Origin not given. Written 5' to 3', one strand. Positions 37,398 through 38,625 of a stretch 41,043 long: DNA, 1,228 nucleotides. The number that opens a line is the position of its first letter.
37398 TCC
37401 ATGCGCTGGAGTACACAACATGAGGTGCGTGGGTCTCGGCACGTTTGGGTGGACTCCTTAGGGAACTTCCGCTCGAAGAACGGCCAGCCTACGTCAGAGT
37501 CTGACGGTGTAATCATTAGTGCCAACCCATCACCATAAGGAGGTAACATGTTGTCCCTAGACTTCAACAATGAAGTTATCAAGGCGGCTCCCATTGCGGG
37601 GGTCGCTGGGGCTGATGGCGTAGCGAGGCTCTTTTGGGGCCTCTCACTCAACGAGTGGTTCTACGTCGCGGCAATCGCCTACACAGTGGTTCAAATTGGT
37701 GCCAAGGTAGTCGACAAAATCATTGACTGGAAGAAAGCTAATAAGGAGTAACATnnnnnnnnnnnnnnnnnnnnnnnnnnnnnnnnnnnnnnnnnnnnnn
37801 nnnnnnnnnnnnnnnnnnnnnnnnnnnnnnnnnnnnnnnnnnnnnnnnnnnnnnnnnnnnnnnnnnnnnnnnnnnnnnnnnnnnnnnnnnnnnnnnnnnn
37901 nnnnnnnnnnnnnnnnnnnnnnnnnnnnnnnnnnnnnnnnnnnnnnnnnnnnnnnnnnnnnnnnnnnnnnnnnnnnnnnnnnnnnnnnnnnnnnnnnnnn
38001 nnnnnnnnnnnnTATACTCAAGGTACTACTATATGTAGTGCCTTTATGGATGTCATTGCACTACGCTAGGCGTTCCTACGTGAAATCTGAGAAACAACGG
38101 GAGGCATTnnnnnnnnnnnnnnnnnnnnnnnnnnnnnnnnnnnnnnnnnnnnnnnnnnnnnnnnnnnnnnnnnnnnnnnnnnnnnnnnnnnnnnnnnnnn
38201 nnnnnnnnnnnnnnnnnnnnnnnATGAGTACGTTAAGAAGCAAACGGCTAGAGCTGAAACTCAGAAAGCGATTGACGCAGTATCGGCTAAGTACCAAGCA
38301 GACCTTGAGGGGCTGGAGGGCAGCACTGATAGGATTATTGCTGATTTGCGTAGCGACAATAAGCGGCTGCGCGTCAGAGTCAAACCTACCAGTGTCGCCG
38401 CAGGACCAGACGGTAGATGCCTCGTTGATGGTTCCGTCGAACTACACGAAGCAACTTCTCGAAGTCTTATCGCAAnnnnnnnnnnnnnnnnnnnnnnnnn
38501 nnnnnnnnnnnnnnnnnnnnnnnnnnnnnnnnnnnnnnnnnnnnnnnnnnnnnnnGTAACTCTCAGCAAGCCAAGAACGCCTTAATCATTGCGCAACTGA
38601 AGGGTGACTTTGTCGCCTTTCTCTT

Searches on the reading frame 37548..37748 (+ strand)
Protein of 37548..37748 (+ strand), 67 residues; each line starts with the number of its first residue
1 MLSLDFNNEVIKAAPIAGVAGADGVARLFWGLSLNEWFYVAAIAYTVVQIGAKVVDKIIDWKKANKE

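Call 75: search_protein_families(library=pfam, proteins=[window:37548-37748:+], max_evalue=0.01)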
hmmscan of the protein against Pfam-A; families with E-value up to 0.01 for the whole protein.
window:37548-37748:+ (67 aa): 1 family
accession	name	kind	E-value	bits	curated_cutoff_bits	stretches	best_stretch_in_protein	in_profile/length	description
PF10746.14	Phage_holin_2_2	-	6.5e-33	112.7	25.4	1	4-63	1-60/61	Phage holin T7 family, holin superfamily II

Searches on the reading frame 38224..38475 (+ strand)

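Call 75: search_protein_families(library=pfam, proteins=[window:38224-38475:+], max_evalue=0.01)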
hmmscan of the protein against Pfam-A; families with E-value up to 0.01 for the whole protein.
window:38224-38475:+ (84 aa): 1 family
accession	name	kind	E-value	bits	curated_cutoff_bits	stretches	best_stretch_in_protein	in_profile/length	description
PF17531.7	O_Spanin_T7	-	1.9e-28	98.7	25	1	25-84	1-59/59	Spanin, outer lipoprotein subunit T7-like virus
